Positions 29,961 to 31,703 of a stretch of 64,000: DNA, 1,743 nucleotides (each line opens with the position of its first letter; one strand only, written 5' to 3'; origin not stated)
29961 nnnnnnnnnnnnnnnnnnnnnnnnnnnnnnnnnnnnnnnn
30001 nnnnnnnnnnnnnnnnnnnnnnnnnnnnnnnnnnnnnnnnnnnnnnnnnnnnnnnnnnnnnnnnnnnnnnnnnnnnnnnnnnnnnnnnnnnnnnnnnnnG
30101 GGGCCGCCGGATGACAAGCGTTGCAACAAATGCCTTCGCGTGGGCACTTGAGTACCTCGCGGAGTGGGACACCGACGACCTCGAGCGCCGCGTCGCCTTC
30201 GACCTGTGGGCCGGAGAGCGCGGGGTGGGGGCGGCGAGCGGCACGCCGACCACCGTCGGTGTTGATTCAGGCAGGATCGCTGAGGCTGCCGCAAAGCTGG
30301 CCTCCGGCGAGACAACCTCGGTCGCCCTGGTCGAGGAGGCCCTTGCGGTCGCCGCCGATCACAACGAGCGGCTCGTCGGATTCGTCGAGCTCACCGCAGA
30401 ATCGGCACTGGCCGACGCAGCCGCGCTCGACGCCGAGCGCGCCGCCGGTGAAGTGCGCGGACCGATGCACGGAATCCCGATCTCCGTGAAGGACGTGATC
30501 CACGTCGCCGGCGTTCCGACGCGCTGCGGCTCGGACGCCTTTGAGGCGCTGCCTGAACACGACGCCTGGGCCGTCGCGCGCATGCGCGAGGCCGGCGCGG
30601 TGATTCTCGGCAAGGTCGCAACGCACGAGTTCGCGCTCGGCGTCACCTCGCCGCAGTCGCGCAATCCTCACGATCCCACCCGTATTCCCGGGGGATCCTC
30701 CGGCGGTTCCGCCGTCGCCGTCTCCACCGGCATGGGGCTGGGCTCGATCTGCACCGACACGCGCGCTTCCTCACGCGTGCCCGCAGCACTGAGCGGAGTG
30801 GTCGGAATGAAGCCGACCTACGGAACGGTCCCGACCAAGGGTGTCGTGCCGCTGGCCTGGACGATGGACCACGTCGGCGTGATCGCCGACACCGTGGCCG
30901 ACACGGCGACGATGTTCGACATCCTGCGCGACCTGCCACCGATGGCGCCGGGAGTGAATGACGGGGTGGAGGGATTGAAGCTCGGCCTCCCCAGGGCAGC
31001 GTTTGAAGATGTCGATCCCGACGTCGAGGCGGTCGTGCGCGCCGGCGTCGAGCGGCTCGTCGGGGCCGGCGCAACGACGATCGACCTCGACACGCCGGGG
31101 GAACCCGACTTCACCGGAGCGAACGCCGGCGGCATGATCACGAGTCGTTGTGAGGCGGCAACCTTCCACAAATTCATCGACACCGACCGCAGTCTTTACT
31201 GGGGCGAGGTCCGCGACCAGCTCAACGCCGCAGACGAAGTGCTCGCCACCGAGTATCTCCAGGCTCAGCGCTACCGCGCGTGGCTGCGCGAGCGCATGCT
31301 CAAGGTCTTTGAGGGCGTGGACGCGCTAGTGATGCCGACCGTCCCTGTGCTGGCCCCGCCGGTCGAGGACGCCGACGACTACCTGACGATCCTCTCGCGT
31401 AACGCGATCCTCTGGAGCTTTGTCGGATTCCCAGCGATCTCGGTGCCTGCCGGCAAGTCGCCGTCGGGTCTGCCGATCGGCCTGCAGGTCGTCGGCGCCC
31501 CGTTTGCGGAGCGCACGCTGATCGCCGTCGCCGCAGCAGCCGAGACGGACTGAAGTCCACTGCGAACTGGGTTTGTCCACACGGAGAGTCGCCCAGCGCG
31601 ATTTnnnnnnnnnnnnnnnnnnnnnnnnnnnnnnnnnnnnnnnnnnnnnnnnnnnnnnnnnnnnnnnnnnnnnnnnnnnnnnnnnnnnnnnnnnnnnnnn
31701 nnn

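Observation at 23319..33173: GntR / BMP-type ABC importer / IHL pair / two AS amidases: candidate uncharacterised N-rich amide (ureide, biuret-like) catabolic system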

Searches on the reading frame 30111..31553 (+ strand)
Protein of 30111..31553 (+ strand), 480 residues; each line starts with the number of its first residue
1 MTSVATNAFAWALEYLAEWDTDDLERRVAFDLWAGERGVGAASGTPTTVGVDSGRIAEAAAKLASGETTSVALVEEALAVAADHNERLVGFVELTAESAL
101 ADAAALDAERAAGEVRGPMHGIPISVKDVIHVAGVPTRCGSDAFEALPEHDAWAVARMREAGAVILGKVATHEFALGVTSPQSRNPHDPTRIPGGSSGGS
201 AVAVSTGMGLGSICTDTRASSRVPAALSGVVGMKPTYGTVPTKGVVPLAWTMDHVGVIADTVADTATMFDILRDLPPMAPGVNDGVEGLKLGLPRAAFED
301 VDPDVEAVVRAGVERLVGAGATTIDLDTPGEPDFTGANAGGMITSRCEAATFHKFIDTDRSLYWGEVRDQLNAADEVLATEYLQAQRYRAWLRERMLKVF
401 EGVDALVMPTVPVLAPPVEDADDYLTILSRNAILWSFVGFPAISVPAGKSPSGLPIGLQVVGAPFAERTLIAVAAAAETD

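Call 3: search_protein_families(library=pfam, proteins=[window:30111-31553:+])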
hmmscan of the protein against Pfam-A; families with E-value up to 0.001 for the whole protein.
window:30111-31553:+ (480 aa): 1 family
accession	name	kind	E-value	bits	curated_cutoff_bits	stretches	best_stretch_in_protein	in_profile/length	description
PF01425.27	Amidase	-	2.3e-88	297.6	27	1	73-470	2-444/445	Amidase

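Call 4: search_protein_families(library=ncbifam, proteins=[window:30111-31553:+])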
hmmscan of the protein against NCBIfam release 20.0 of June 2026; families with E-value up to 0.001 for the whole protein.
window:30111-31553:+ (480 aa): 26 families (the best 25 are shown)
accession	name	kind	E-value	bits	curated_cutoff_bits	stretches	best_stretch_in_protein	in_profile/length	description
NF005688.0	PRK07488.1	equivalog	1.8e-88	297.5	532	1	55-479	12-464/474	indoleacetamide hydrolase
NF005460.0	PRK07056.1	subfamily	1.3e-83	281.5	447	1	55-478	9-450/457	amidase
NF006631.0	PRK09201.1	equivalog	2.9e-78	263.7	461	1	52-479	5-453/466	AtzE family amidohydrolase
TIGR02715.1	amido_AtzE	subfamily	1.1e-77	261.9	425.75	1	56-478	2-445/452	AtzE family amidohydrolase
NF004815.0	PRK06169.1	equivalog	2e-72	244.3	506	1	60-479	16-457/471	amidase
TIGR00132.1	gatA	equivalog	2.8e-70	237.4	481.1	2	63-329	5-287/466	Asp-tRNA(Asn)/Glu-tRNA(Gln) amidotransferase subunit GatA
NF006043.0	PRK08186.1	subfamily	6.7e-66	223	487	1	55-478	8-445/600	allophanate hydrolase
TIGR02713.1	allophanate_hyd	equivalog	2.3e-61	208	511.05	1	91-476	4-408/563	allophanate hydrolase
NF004766.0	PRK06102.1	equivalog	1.3e-60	205.8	559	1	55-479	9-449/455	amidase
NF004717.0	PRK06061.1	equivalog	9.5e-60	202.6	498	1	55-478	18-464/483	amidase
NF004622.0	PRK05962.1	equivalog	1.8e-59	201.7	463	1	74-478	8-425/431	amidase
NF006006.0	PRK08137.1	equivalog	1.3e-55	189.2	534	2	53-335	33-343/529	amidase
NF006169.0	PRK08310.1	equivalog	1.5e-55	189.2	391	1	109-476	16-389/395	amidase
NF005565.0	PRK07235.1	subfamily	1.8e-55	188.6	545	2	111-326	80-316/506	amidase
NF004816.0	PRK06170.1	equivalog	1.2e-53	182.5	503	1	56-476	14-477/493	amidase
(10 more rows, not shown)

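Call 11: search_solved_structures(query=window:30111-31553:+, show_alignments=1)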
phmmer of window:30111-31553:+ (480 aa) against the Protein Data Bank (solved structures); distinct sequences matched with E-value up to 0.001: 56.
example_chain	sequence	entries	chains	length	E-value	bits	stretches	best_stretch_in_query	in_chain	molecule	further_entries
2dc0_A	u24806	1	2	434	4.9e-61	210.4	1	57-473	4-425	probable amidase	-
2df4_A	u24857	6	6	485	9.4e-51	176.5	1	86-479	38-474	Glutamyl-tRNA(Gln) amidotransferase subunit A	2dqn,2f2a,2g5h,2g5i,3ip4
6c62_A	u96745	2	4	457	5.1e-49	170.7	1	59-470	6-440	Biuret hydrolase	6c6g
3al0_A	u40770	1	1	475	1.7e-47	165.7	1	74-478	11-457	Glutamyl-tRNA(Gln) amidotransferase subunit A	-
2gi3_A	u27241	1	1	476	1.7e-47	165.7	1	74-478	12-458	Glutamyl-tRNA(Gln) amidotransferase subunit A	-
4wj3_A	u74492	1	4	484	5.7e-45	157.4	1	56-474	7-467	Glutamyl-tRNA(Gln) amidotransferase subunit A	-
4gyr_A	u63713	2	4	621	6.7e-44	153.9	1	61-474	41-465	Allophanate hydrolase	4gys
3h0l_A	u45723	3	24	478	3.6e-43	151.5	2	109-314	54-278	Glutamyl-tRNA(Gln) amidotransferase subunit A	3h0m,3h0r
5ac3_A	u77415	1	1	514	2.1e-42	149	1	56-280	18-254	PEPTIDE AMIDASE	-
1m21_A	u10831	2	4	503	2.1e-41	145.7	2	56-272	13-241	Peptide Amidase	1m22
6dhv_A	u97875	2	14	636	3.5e-40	141.6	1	104-478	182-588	Fatty acid amide hydrolase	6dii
8eww_A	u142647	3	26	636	1e-39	140.1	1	104-478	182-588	Fatty acid amide hydrolase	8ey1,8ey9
3kfu_E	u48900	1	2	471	4.2e-39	138.1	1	60-475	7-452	Glutamyl-tRNA(Gln) amidotransferase subunit A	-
4cp8_A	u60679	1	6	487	6.3e-39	137.5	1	63-473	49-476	ALLOPHANATE HYDROLASE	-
9je9_A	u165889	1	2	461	1.2e-37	133.2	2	37-339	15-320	Amidase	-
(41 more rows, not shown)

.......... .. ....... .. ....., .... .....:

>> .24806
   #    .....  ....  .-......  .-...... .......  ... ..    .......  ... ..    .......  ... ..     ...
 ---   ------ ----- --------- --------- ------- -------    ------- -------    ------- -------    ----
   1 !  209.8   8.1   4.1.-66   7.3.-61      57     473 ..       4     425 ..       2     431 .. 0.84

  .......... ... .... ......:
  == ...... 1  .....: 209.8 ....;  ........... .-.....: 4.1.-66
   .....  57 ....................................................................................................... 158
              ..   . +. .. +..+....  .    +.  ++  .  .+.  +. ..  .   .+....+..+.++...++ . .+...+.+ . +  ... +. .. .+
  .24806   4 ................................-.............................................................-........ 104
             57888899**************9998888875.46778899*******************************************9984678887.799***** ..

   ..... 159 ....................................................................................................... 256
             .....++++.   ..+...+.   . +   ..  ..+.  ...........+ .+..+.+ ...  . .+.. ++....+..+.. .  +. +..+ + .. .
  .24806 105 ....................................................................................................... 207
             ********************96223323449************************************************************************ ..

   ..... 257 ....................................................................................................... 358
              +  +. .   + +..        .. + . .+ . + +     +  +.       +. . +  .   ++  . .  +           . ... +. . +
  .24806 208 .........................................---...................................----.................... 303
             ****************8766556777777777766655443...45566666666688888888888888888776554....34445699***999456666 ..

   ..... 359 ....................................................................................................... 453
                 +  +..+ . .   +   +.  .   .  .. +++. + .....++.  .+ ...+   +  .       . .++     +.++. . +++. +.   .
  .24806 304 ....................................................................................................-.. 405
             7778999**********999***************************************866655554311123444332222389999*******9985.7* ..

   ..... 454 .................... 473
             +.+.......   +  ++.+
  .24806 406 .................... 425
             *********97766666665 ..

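Call 35: find_homologous_proteins(query=window:30111-31553:+, max_evalue=1e-30)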
Query window:30111-31553:+ (480 aa): 6881 proteins with E <= 1e-30 among 8000 candidates; the best 120 are listed.
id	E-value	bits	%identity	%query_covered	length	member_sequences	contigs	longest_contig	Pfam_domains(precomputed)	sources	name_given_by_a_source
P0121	0.0e+0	1010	96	100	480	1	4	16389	PF01425.27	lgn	-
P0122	9.2e-287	969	92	100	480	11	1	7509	PF01425.27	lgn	-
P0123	1.9e-284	962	91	100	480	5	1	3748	PF01425.27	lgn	-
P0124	7.6e-284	960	91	100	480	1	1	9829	PF01425.27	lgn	-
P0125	4.0e-276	934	89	100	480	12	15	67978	PF01425.27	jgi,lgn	jgi:aspartyl-tRNA(Asn)/glutamyl-tRNA(Gln) amidotransferase subunit A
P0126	8.2e-263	891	85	100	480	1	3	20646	PF01425.27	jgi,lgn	jgi:aspartyl-tRNA(Asn)/glutamyl-tRNA(Gln) amidotransferase subunit A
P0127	1.9e-249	846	82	100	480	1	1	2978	PF01425.27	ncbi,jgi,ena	jgi:aspartyl-tRNA(Asn)/glutamyl-tRNA(Gln) amidotransferase subunit A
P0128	4.7e-244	829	80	98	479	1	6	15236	PF01425.27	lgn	-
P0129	1.7e-242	824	79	98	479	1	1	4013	PF01425.27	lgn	-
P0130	3.1e-235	800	79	98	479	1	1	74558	PF01425.27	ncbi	ncbi:MAG: amidase [Solirubrobacterales bacterium]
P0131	3.0e-227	773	76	98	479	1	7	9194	PF01425.27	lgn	-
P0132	1.2e-218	745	71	98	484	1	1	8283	PF01425.27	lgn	-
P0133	1.3e-218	745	72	98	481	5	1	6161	PF01425.27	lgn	-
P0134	5.8e-218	743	72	99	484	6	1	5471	PF01425.27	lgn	-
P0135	9.4e-218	742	73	97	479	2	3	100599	PF01425.27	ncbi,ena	-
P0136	5.7e-215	733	72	96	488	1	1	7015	PF01425.27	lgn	-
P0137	4.4e-209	713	88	75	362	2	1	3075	PF01425.27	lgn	-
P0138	5.9e-207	706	71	100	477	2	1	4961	PF01425.27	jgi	jgi:aspartyl-tRNA(Asn)/glutamyl-tRNA(Gln) amidotransferase subunit A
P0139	1.2e-206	705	69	98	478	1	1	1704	PF01425.27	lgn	-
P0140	2.5e-205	701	69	98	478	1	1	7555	PF01425.27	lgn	-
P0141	4.7e-205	700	69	100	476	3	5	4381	PF01425.27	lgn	-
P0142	4.8e-205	700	69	100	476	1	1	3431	PF01425.27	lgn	-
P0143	6.5e-205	700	67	100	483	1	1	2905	PF01425.27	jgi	jgi:aspartyl-tRNA(Asn)/glutamyl-tRNA(Gln) amidotransferase subunit A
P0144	7.5e-204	696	67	100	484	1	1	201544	PF01425.27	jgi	jgi:aspartyl-tRNA(Asn)/glutamyl-tRNA(Gln) amidotransferase subunit A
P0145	1.1e-203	696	70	100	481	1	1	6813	PF01425.27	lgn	-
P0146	4.7e-203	694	69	100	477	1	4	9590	PF01425.27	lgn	-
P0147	5.5e-202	690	67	100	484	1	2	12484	PF01425.27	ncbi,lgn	ncbi:MAG: amidase [Solirubrobacterales bacterium]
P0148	8.3e-202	689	67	100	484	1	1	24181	PF01425.27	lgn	-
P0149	4.9e-200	684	69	100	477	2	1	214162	PF01425.27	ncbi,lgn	-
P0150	6.4e-197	673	66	100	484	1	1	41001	PF01425.27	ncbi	ncbi:MAG: amidase [Solirubrobacterales bacterium]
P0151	2.0e-195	668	66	100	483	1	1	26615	PF01425.27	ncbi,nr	ncbi:MAG: amidase [Actinobacteria bacterium]|nr:amidase [Actinomycetota bacterium]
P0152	4.2e-195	667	66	100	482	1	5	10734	PF01425.27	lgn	-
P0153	1.8e-192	659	66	100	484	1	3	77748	PF01425.27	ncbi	ncbi:MAG: amidase [Solirubrobacterales bacterium]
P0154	1.1e-171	590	75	74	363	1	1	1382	PF01425.27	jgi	jgi:aspartyl-tRNA(Asn)/glutamyl-tRNA(Gln) amidotransferase subunit A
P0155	9.6e-169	580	61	98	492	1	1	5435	PF01425.27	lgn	-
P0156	1.7e-166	573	96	57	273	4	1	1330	PF01425.27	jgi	jgi:aspartyl-tRNA(Asn)/glutamyl-tRNA(Gln) amidotransferase subunit A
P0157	1.5e-164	567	59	99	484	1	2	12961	PF01425.27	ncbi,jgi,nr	ncbi:MAG TPA: amidase [Solirubrobacterales bacterium]|jgi:aspartyl-tRNA(Asn)/glutamyl-tRNA(Gln) amid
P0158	3.5e-157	542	61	97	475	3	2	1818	PF01425.27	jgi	-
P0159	2.9e-156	539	61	97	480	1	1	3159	PF01425.27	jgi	jgi:aspartyl-tRNA(Asn)/glutamyl-tRNA(Gln) amidotransferase subunit A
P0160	6.2e-156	538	59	100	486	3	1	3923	PF01425.27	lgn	-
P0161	3.6e-155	536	61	99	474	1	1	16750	PF01425.27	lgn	-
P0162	3.8e-155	536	61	98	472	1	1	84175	PF01425.27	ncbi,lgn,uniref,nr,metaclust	ncbi:amidase [Solirubrobacter soli]|uniref:amidase n=1 Tax=Solirubrobacter soli TaxID=363832 RepID=U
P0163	6.1e-155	535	60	97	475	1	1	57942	PF01425.27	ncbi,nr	ncbi:amidase [Solirubrobacter taibaiensis]|nr:amidase [Solirubrobacter taibaiensis]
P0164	7.8e-155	535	60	97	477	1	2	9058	PF01425.27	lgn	-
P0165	1.0e-154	534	61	97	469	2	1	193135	PF01425.27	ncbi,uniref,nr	ncbi:amidase [Solirubrobacter phytolaccae]|uniref:Amidase n=1 Tax=Solirubrobacter phytolaccae TaxID=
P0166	2.1e-154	533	59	99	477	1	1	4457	PF01425.27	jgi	jgi:aspartyl-tRNA(Asn)/glutamyl-tRNA(Gln) amidotransferase subunit A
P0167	4.8e-154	532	60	97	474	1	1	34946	PF01425.27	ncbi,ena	-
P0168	8.7e-154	531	58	99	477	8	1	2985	PF01425.27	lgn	-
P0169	9.5e-154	531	60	97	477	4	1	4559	PF01425.27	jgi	jgi:aspartyl-tRNA(Asn)/glutamyl-tRNA(Gln) amidotransferase subunit A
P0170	2.8e-153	529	60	97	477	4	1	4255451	PF01425.27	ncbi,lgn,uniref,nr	ncbi:aspartyl-tRNA(Asn)/glutamyl-tRNA(Gln) amidotransferase subunit A [Solirubrobacter pauli]|uniref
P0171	3.1e-153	529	56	99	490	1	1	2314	PF01425.27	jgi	jgi:aspartyl-tRNA(Asn)/glutamyl-tRNA(Gln) amidotransferase subunit A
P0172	3.2e-153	529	59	97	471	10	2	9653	PF01425.27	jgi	jgi:aspartyl-tRNA(Asn)/glutamyl-tRNA(Gln) amidotransferase subunit A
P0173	6.3e-153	528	60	99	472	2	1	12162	PF01425.27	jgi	jgi:aspartyl-tRNA(Asn)/glutamyl-tRNA(Gln) amidotransferase subunit A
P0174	7.0e-153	528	57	99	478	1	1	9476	PF01425.27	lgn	-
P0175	7.2e-153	528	59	97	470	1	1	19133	PF01425.27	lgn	-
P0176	1.0e-152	528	59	97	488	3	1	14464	PF01425.27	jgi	jgi:aspartyl-tRNA(Asn)/glutamyl-tRNA(Gln) amidotransferase subunit A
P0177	1.2e-152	527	59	97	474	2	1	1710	PF01425.27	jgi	jgi:aspartyl-tRNA(Asn)/glutamyl-tRNA(Gln) amidotransferase subunit A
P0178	1.4e-152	527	59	97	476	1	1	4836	PF01425.27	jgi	jgi:aspartyl-tRNA(Asn)/glutamyl-tRNA(Gln) amidotransferase subunit A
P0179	1.7e-152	527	59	97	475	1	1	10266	PF01425.27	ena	-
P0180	7.4e-152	525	60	97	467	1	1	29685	PF01425.27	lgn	-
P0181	9.7e-152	524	59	97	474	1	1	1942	PF01425.27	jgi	-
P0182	1.1e-151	524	60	97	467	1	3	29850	PF01425.27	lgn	-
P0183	1.2e-151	524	58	99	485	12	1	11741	PF01425.27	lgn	-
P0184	1.6e-151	524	60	94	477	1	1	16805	PF01425.27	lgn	-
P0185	2.1e-151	523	59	98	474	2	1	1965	PF01425.27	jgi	jgi:aspartyl-tRNA(Asn)/glutamyl-tRNA(Gln) amidotransferase subunit A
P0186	3.1e-151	523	59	99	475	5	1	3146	PF01425.27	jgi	jgi:aspartyl-tRNA(Asn)/glutamyl-tRNA(Gln) amidotransferase subunit A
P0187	3.5e-151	522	58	97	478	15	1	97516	PF01425.27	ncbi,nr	ncbi:MAG: amidase [Solirubrobacteraceae bacterium]|nr:amidase [Solirubrobacteraceae bacterium]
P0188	5.3e-151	522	64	84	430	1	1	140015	PF01425.27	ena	-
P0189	8.3e-151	521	59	99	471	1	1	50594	PF01425.27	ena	-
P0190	1.4e-150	520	59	99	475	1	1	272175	PF01425.27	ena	-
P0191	2.5e-150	520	58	97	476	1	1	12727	PF01425.27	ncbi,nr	ncbi:MAG: amidase [Solirubrobacteraceae bacterium]|nr:amidase [Solirubrobacteraceae bacterium]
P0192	1.3e-149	517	59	97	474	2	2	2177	PF01425.27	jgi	-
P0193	3.1e-149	516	59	97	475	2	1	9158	PF01425.27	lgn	-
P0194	3.2e-149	516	62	86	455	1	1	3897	PF01425.27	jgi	jgi:aspartyl-tRNA(Asn)/glutamyl-tRNA(Gln) amidotransferase subunit A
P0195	8.7e-149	515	58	94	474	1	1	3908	PF01425.27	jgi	jgi:aspartyl-tRNA(Asn)/glutamyl-tRNA(Gln) amidotransferase subunit A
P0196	1.2e-148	514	59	97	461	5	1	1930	PF01425.27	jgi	jgi:aspartyl-tRNA(Asn)/glutamyl-tRNA(Gln) amidotransferase subunit A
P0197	4.3e-148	512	56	99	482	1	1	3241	PF01425.27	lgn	-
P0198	9.3e-148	511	63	88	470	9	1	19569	PF01425.27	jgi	-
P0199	1.2e-147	511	58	97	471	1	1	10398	PF01425.27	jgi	jgi:aspartyl-tRNA(Asn)/glutamyl-tRNA(Gln) amidotransferase subunit A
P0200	1.3e-147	511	57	94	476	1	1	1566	PF01425.27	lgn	-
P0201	1.5e-147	511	60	88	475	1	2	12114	PF01425.27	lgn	-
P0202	5.8e-147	509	58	97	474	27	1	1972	PF01425.27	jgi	-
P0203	6.9e-147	508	60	97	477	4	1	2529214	PF01425.27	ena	-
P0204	2.2e-146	507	58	94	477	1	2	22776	PF01425.27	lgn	-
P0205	2.5e-146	506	56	97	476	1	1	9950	PF01425.27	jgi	jgi:aspartyl-tRNA(Asn)/glutamyl-tRNA(Gln) amidotransferase subunit A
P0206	4.3e-146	506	60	88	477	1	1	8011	PF01425.27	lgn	-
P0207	6.5e-146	505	58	94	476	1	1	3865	PF01425.27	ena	-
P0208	2.4e-145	503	61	89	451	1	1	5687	PF01425.27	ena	-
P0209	2.6e-145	503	58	97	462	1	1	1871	PF01425.27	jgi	jgi:aspartyl-tRNA(Asn)/glutamyl-tRNA(Gln) amidotransferase subunit A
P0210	3.4e-145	503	55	99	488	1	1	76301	PF01425.27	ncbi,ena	-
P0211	4.2e-145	502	55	99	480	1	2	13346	PF01425.27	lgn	-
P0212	3.8e-144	499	53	99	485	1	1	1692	PF01425.27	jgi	jgi:aspartyl-tRNA(Asn)/glutamyl-tRNA(Gln) amidotransferase subunit A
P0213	4.7e-144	499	58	99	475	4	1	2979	PF01425.27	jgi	jgi:aspartyl-tRNA(Asn)/glutamyl-tRNA(Gln) amidotransferase subunit A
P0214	5.1e-144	499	58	98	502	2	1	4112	PF01425.27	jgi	jgi:aspartyl-tRNA(Asn)/glutamyl-tRNA(Gln) amidotransferase subunit A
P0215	5.2e-144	499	58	97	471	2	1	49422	PF01425.27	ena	-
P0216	7.1e-144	498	54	100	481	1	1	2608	PF01425.27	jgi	jgi:aspartyl-tRNA(Asn)/glutamyl-tRNA(Gln) amidotransferase subunit A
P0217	1.1e-143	498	56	99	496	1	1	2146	PF01425.27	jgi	jgi:aspartyl-tRNA(Asn)/glutamyl-tRNA(Gln) amidotransferase subunit A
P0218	4.0e-143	496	56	93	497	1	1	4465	PF01425.27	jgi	jgi:aspartyl-tRNA(Asn)/glutamyl-tRNA(Gln) amidotransferase subunit A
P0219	6.8e-143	495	54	99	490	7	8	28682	PF01425.27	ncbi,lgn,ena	-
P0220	1.5e-142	494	55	99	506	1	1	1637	PF01425.27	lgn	-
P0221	1.8e-142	494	52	98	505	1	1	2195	PF01425.27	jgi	jgi:aspartyl-tRNA(Asn)/glutamyl-tRNA(Gln) amidotransferase subunit A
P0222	2.6e-142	493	53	99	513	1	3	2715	PF01425.27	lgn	-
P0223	4.5e-142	492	59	89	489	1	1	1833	PF01425.27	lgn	-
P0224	7.3e-142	492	53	98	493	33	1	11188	PF01425.27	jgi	jgi:aspartyl-tRNA(Asn)/glutamyl-tRNA(Gln) amidotransferase subunit A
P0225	7.4e-142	492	58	90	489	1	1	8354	PF01425.27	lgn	-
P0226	1.0e-141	491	58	87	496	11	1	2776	PF01425.27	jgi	jgi:aspartyl-tRNA(Asn)/glutamyl-tRNA(Gln) amidotransferase subunit A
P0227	1.6e-141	491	57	88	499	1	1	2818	PF01425.27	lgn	-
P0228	2.0e-141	490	57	87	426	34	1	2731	PF01425.27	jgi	jgi:aspartyl-tRNA(Asn)/glutamyl-tRNA(Gln) amidotransferase subunit A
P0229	2.5e-141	490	53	99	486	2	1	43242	PF01425.27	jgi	jgi:aspartyl-tRNA(Asn)/glutamyl-tRNA(Gln) amidotransferase subunit A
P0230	3.6e-141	489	59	84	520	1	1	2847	PF01425.27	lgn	-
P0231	4.1e-141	489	57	85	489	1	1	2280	PF01425.27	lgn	-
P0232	1.3e-140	488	55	99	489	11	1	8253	PF01425.27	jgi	jgi:aspartyl-tRNA(Asn)/glutamyl-tRNA(Gln) amidotransferase subunit A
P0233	1.5e-140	487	56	95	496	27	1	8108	PF01425.27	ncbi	ncbi:MAG TPA: amidase [Actinomycetota bacterium]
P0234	1.5e-140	487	58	86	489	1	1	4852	PF01425.27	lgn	-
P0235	1.5e-140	487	56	89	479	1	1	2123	PF01425.27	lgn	-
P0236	2.1e-140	487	56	86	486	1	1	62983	PF01425.27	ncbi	-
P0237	2.1e-140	487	58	87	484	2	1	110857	PF01425.27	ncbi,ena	-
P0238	2.2e-140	487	57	89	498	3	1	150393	PF01425.27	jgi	jgi:aspartyl-tRNA(Asn)/glutamyl-tRNA(Gln) amidotransferase subunit A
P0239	3.7e-140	486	58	88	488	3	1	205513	PF01425.27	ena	-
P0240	3.9e-140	486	57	88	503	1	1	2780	PF01425.27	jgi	jgi:aspartyl-tRNA(Asn)/glutamyl-tRNA(Gln) amidotransferase subunit A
